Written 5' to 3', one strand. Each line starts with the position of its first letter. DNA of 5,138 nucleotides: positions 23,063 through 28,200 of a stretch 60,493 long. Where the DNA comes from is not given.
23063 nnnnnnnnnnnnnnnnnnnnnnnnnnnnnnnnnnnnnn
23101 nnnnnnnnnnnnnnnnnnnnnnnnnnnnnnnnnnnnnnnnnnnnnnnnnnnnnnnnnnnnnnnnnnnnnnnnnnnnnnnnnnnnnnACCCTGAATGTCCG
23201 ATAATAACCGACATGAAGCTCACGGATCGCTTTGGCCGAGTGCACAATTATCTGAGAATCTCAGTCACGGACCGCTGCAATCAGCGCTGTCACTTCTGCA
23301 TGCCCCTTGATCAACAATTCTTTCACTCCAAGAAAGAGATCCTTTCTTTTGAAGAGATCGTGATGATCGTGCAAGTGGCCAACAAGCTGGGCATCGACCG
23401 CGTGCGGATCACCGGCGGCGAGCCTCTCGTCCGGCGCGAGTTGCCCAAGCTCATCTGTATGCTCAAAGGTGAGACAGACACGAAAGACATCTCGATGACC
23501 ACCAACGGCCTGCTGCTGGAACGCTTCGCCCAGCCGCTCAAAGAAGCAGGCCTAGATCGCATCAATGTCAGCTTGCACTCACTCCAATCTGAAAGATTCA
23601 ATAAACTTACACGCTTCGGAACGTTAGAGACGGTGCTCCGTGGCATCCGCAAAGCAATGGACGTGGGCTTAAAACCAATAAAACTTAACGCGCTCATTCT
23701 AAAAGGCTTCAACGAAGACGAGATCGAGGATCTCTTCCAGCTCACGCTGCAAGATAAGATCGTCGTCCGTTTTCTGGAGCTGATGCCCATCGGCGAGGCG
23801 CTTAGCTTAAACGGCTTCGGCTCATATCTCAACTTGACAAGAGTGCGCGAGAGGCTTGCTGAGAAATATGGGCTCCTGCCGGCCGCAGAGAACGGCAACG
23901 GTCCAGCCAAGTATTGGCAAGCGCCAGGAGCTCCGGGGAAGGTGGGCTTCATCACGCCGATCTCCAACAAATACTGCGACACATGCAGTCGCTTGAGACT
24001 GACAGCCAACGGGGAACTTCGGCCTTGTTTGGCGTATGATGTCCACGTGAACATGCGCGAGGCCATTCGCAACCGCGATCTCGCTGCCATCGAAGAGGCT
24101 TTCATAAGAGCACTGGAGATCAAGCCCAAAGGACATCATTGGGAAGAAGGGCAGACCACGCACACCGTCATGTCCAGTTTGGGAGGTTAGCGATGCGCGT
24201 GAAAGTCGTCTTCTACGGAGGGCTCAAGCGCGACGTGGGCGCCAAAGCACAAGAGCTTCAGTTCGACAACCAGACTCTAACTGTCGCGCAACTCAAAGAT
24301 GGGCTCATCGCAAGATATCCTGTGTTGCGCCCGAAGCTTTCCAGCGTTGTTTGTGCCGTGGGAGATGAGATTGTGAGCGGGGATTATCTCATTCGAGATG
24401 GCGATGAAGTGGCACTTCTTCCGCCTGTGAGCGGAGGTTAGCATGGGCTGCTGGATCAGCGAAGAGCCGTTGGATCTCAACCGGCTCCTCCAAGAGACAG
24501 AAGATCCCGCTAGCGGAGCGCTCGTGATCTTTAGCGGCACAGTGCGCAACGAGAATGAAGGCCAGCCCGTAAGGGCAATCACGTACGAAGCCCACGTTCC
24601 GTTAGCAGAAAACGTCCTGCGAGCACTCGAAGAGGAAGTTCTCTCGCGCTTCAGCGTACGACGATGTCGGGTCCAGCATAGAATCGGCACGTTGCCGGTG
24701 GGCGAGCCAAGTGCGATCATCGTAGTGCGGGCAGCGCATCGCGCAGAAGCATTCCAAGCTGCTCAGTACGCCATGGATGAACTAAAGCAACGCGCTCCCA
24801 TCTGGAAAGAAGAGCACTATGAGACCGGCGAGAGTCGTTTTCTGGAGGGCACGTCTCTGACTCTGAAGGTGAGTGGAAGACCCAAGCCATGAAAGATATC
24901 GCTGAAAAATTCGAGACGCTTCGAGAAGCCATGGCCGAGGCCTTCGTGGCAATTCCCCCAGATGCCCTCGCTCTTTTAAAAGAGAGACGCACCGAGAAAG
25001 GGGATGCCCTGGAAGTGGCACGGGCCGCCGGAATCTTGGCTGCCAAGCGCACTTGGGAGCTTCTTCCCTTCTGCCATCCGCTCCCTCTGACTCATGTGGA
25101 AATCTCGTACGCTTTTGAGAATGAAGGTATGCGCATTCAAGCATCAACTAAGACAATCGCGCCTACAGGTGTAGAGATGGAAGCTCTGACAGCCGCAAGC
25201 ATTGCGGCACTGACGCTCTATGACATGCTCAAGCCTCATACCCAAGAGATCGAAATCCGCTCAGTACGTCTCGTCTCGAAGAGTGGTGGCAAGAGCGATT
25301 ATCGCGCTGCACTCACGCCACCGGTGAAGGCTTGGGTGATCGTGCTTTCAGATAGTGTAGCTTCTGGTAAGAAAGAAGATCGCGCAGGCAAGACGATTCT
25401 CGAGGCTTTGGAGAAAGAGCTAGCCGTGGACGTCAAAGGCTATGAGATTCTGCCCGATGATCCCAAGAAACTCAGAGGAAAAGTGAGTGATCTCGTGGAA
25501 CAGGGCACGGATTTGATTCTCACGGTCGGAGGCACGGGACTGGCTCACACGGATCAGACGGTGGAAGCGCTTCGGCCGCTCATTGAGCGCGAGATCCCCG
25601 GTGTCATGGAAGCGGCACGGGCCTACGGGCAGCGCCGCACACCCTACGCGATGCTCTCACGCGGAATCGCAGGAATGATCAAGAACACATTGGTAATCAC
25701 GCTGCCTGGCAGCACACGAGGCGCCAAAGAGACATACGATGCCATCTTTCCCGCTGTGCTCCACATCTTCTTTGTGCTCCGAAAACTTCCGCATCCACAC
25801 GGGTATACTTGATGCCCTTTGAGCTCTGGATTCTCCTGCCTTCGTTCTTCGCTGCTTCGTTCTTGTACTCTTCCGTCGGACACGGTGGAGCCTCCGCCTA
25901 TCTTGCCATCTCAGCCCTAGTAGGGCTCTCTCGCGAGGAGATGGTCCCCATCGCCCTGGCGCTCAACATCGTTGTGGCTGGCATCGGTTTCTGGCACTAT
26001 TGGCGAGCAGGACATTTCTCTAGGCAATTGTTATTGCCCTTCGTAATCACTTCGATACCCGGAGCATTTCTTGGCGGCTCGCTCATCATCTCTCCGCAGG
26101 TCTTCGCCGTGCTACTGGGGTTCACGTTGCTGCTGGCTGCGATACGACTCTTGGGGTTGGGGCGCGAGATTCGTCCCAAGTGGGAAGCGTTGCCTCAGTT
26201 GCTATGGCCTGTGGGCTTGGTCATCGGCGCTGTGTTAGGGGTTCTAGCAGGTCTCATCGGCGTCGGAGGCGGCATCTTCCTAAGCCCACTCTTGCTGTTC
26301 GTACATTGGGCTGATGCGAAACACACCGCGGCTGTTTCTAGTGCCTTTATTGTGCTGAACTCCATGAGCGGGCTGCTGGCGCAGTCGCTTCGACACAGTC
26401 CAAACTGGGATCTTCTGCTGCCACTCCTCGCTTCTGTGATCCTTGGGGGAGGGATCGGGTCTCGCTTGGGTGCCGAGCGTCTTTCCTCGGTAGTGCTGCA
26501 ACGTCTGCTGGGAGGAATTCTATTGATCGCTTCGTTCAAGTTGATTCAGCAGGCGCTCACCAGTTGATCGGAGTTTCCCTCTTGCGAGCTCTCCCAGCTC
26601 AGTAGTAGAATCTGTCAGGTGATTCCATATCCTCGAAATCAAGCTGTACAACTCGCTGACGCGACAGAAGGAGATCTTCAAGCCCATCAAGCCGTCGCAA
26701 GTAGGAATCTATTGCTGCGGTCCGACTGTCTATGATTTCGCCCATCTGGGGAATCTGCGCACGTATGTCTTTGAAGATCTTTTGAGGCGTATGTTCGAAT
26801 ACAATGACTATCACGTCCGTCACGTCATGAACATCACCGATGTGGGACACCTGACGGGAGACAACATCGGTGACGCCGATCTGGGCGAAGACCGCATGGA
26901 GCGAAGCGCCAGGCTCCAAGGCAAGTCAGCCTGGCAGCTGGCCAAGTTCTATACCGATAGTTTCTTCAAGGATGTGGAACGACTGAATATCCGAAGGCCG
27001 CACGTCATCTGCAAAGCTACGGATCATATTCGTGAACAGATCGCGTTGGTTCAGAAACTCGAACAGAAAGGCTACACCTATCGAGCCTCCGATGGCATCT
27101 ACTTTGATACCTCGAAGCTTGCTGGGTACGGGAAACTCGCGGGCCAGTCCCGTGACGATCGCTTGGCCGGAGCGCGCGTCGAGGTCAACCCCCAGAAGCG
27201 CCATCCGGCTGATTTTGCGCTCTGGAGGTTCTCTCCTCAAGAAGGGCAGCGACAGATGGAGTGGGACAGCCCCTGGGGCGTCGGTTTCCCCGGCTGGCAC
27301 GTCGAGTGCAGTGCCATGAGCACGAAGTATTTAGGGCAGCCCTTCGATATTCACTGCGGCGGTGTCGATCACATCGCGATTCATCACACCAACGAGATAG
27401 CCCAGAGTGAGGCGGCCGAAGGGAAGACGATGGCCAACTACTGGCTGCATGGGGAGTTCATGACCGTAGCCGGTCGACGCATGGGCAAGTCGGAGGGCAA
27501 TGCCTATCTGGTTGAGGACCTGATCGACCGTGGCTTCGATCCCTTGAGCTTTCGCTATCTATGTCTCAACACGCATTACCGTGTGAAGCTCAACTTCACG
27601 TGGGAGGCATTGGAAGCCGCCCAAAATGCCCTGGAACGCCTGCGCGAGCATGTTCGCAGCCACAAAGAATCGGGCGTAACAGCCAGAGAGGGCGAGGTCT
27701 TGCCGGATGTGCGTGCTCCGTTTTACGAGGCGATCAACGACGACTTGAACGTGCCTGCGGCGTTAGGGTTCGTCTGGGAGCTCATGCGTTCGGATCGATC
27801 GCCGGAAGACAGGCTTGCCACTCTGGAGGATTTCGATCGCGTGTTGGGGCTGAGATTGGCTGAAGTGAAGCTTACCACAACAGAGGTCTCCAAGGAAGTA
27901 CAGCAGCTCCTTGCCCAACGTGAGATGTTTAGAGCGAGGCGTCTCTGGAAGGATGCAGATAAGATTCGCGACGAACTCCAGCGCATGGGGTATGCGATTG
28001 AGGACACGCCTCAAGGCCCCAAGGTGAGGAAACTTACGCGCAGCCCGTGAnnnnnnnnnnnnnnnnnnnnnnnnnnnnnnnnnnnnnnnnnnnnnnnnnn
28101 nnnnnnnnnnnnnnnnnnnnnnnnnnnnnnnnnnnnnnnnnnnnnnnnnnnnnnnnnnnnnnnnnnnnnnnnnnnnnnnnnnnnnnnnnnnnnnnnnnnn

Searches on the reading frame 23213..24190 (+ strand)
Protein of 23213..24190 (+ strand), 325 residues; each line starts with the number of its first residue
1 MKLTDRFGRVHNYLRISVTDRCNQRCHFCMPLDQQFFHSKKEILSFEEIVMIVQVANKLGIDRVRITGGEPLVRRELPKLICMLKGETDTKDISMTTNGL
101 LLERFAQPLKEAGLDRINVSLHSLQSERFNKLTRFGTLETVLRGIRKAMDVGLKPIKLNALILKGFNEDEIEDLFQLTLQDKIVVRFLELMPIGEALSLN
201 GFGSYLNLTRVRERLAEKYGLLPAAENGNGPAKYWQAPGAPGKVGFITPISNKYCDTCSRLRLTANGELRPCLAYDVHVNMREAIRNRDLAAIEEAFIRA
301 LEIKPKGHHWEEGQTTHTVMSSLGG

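Call 4: search_protein_families(library=pfam, proteins=[window:23213-24190:+])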
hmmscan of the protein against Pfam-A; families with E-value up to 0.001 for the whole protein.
window:23213-24190:+ (325 aa): 3 families
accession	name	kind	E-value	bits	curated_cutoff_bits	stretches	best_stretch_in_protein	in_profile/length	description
PF04055.27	Radical_SAM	-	1.3e-36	126.7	29.5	1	16-177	1-165/166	Radical SAM superfamily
PF06463.18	Mob_synth_C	-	9.3e-32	110.1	37.4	1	184-309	2-127/128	Molybdenum Cofactor Synthesis C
PF13353.11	Fer4_12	-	1.8e-06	28.7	22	1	21-121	14-113/137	4Fe-4S single cluster domain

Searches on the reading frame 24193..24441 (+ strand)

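Call 81: search_protein_families(library=pfam, proteins=[window:24193-24441:+], max_evalue=0.001)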
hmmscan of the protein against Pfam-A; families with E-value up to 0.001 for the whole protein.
window:24193-24441:+ (82 aa): 1 family
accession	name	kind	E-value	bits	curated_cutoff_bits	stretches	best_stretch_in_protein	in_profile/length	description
PF02597.26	ThiS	-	5.8e-14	52.8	22.5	1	15-82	11-76/76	ThiS family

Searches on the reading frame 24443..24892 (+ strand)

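Call 13: search_protein_families(library=pfam, proteins=[window:24443-24892:+])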
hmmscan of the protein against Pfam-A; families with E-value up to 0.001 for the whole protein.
window:24443-24892:+ (149 aa): 1 family
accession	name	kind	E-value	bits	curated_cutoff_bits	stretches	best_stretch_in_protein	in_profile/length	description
PF02391.22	MoaE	-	2.3e-36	124.9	23.4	1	5-117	1-114/114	MoaE protein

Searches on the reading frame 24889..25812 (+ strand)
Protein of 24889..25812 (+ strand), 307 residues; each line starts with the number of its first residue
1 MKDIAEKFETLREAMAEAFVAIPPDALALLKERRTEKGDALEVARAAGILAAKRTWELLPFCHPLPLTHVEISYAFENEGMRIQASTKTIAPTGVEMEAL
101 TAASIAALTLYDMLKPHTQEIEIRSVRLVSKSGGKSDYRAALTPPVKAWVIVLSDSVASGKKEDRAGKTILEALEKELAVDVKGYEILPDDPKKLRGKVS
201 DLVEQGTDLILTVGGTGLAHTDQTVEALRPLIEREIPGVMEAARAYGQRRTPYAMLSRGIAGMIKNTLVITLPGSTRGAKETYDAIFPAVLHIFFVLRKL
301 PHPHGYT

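Call 13: search_protein_families(library=pfam, proteins=[window:24889-25812:+])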
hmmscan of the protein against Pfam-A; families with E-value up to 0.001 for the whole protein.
window:24889-25812:+ (307 aa): 2 families
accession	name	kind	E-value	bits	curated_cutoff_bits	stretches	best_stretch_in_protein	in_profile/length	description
PF01967.27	MoaC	-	2.8e-48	163.8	27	1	1-134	1-136/136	MoaC family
PF00994.29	MoCF_biosynth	-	4e-28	98.4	26.6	1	150-291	2-143/144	Probable molybdopterin binding domain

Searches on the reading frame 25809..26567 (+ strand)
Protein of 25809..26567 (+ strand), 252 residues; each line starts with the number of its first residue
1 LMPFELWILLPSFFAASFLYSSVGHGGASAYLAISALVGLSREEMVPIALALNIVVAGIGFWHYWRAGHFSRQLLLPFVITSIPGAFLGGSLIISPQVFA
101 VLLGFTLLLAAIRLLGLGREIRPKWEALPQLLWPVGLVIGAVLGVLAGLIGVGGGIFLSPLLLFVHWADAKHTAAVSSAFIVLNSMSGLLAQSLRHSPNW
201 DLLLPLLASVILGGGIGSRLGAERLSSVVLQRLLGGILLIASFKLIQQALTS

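Call 13: search_protein_families(library=pfam, proteins=[window:25809-26567:+])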
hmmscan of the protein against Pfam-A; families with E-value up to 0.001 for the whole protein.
window:25809-26567:+ (252 aa): 1 family
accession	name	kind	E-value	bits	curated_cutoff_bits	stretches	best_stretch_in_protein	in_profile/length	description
PF01925.25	TauE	-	9.2e-35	120.9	32.6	1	11-245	3-237/237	Sulfite exporter TauE/SafE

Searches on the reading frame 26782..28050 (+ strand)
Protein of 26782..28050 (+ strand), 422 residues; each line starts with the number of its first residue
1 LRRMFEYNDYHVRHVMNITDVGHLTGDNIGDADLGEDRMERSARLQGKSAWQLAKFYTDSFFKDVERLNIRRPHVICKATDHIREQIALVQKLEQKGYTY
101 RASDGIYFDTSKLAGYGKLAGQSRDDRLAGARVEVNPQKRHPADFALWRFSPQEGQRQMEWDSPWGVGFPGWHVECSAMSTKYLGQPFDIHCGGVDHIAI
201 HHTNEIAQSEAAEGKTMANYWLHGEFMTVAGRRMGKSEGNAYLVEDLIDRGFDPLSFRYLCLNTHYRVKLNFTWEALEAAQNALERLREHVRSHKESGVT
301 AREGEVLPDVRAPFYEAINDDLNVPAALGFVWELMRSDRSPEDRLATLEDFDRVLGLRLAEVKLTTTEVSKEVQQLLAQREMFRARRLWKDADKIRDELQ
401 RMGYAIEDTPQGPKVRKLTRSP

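Call 13: search_protein_families(library=pfam, proteins=[window:26782-28050:+])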
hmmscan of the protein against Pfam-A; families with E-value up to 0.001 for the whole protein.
window:26782-28050:+ (422 aa): 4 families
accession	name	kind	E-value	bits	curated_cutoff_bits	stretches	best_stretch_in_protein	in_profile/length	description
PF01406.26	tRNA-synt_1e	-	1.5e-77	261.4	27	1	1-281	37-300/301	tRNA synthetases class I (C) catalytic domain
PF23493.1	CysS_C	-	1e-08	35.6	23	1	367-415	2-50/51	Cysteinyl-tRNA ligase anticodon binding domain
PF09334.17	tRNA-synt_1g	-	6.7e-07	28.8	20.1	1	198-282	292-376/391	tRNA synthetases class I (M)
PF09190.17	DALR_2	-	0.0001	23.2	22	1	314-337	2-25/57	DALR domain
